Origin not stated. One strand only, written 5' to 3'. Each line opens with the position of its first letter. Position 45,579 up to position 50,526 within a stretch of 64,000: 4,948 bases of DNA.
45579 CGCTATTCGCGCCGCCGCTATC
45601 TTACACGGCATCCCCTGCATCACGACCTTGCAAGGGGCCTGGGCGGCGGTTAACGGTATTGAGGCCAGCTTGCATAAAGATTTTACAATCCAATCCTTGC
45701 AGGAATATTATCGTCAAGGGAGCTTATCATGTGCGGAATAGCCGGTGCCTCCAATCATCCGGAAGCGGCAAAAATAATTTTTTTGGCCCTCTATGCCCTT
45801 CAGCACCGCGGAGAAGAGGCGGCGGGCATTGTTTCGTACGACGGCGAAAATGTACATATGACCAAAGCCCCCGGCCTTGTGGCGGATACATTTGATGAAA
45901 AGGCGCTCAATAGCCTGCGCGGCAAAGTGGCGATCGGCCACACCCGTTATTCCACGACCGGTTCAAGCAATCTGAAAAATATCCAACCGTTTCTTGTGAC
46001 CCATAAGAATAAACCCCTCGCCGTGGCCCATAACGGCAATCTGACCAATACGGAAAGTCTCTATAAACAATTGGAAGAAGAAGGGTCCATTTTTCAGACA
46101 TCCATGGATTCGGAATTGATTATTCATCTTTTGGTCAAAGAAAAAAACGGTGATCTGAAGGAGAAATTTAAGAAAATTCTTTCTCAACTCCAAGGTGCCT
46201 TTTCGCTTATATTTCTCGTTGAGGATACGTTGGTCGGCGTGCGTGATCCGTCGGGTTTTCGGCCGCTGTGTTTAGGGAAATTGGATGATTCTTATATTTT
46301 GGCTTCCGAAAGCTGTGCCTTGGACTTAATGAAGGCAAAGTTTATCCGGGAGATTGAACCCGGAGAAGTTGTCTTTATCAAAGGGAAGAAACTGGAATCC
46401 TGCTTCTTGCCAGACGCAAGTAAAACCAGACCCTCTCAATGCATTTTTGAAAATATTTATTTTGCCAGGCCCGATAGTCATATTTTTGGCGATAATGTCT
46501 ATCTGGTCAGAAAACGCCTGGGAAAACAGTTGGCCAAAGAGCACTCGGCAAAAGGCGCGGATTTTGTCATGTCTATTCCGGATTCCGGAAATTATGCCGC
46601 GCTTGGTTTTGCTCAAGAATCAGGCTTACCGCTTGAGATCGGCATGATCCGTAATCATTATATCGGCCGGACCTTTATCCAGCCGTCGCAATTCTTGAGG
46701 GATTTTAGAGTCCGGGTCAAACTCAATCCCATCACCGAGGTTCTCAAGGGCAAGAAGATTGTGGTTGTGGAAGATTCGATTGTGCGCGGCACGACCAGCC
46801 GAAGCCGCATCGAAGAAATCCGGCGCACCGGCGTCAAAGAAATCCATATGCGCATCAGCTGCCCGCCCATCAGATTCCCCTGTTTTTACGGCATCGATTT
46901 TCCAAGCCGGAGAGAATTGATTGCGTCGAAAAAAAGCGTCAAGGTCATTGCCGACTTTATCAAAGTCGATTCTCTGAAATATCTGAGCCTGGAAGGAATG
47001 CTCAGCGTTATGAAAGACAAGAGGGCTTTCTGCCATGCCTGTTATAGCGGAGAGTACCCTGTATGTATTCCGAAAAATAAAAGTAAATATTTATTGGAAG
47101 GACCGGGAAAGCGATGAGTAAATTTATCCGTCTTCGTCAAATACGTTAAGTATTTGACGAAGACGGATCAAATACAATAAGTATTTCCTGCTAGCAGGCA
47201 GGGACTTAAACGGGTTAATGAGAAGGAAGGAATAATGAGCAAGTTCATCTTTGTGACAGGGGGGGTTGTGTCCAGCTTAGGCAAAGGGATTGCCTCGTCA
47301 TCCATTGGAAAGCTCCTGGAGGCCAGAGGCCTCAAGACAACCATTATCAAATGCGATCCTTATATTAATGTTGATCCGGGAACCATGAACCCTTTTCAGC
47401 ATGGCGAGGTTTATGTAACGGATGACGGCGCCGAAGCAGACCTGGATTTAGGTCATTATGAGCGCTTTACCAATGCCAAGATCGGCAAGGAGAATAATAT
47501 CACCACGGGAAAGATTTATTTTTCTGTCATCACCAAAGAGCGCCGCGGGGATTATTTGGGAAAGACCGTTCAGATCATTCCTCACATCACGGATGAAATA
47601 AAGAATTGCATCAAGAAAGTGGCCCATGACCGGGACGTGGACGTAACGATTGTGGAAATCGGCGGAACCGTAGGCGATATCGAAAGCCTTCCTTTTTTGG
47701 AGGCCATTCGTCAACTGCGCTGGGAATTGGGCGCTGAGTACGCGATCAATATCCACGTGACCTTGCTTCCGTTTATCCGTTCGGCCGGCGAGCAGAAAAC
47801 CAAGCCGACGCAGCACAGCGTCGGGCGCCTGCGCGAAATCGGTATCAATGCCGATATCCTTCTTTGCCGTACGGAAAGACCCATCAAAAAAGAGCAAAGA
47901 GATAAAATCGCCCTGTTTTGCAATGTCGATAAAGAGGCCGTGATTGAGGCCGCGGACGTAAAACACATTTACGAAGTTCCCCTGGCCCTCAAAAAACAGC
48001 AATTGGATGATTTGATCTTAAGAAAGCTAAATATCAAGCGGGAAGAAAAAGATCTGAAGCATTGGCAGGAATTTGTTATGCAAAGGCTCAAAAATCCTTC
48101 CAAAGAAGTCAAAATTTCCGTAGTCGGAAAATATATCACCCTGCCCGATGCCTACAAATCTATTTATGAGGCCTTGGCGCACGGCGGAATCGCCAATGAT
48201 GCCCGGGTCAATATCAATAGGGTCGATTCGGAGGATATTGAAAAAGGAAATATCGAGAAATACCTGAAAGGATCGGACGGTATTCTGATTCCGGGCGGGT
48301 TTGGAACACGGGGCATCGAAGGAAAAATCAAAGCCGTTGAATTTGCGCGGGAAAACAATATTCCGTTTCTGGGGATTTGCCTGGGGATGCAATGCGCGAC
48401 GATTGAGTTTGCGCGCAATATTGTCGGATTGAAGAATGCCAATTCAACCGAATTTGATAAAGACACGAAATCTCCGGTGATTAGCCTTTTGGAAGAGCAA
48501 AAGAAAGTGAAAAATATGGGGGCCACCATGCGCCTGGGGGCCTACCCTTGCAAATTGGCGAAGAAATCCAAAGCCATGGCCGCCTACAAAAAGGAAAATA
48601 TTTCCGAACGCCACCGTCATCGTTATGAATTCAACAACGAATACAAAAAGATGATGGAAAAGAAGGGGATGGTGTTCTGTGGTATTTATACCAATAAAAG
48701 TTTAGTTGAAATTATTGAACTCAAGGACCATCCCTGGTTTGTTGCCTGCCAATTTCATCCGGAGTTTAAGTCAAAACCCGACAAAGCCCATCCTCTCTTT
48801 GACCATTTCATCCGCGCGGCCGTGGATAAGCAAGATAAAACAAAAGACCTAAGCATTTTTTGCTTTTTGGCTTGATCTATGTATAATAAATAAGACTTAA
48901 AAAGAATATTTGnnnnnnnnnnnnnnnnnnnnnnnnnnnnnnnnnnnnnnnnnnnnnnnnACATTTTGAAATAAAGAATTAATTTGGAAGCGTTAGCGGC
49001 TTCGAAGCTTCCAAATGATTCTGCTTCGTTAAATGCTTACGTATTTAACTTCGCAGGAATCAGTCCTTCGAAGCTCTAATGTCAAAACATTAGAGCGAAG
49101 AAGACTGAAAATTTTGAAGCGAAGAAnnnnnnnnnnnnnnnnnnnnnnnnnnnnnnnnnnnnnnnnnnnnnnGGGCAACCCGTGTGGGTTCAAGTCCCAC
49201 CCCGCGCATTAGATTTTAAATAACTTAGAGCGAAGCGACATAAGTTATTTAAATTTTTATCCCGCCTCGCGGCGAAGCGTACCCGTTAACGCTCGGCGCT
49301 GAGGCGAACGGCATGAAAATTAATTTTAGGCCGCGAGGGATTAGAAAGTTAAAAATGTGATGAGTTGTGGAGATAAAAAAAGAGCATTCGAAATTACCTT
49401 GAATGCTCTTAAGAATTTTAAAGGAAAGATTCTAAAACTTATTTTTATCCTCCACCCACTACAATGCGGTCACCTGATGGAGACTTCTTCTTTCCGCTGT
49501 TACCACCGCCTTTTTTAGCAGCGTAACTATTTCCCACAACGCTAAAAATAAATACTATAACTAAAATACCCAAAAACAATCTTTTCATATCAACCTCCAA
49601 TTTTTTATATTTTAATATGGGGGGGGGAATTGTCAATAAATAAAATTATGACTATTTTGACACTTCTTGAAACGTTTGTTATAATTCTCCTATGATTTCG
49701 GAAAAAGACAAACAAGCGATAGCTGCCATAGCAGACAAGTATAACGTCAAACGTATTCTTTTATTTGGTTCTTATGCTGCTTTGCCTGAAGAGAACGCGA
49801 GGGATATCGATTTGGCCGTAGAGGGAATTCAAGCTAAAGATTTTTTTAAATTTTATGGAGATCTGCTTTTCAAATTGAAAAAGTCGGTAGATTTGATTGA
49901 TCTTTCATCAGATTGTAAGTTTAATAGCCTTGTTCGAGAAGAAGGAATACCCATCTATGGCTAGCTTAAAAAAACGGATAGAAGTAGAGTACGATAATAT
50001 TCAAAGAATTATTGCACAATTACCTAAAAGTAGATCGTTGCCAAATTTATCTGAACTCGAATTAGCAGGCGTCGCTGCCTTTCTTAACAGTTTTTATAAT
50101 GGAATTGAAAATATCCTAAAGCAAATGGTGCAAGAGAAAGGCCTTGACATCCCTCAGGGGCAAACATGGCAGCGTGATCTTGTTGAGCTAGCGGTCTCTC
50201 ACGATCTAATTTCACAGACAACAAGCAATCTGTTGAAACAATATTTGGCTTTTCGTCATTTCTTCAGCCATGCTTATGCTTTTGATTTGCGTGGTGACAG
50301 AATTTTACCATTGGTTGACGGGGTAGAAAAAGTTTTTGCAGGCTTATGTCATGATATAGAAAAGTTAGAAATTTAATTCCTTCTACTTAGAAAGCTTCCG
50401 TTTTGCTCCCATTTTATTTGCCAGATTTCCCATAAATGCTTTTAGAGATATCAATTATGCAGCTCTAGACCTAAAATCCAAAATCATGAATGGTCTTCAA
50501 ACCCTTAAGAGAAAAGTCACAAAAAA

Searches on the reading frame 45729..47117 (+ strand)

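Call 49: search_protein_families(library=pfam, proteins=[window:45729-47117:+], max_evalue=0.001)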
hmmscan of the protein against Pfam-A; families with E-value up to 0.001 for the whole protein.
window:45729-47117:+ (462 aa): 4 families
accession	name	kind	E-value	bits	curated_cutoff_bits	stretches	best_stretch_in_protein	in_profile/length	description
PF13522.11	GATase_6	-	1.7e-19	70.6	27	1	63-194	8-130/130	Glutamine amidotransferase domain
PF13537.11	GATase_7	-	1.2e-18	67.8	25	1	82-198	10-121/123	Glutamine amidotransferase domain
PF13230.11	GATase_4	-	1e-07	31.7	23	1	26-136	24-138/272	Glutamine amidotransferases class-II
PF00156.33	Pribosyltran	-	0.0002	21.2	26.3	1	269-375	19-121/158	Phosphoribosyl transferase domain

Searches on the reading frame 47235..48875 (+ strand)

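Call 49: search_protein_families(library=pfam, proteins=[window:47235-48875:+], max_evalue=0.001)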
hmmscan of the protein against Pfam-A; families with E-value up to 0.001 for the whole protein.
window:47235-48875:+ (546 aa): 3 families
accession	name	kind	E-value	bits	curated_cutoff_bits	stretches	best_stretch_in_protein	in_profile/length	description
PF06418.20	CTP_synth_N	-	1.4e-129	431.5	26.1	1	3-267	1-265/265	CTP synthase N-terminus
PF00117.34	GATase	-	6.8e-45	153.5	22.8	1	303-527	2-189/190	Glutamine amidotransferase class-I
PF07722.19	Peptidase_C26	-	0.00016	21.9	20.5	0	368-510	98-219/219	Peptidase C26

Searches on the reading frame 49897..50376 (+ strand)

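Call 49: search_protein_families(library=pfam, proteins=[window:49897-50376:+], max_evalue=0.001)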
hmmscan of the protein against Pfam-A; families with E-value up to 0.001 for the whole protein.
window:49897-50376:+ (159 aa): 1 family
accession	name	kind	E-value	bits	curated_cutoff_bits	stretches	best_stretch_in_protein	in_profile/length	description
PF20797.2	HepT-like_2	-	5.2e-18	65.6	27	1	59-156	2-105/110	HepT-like protein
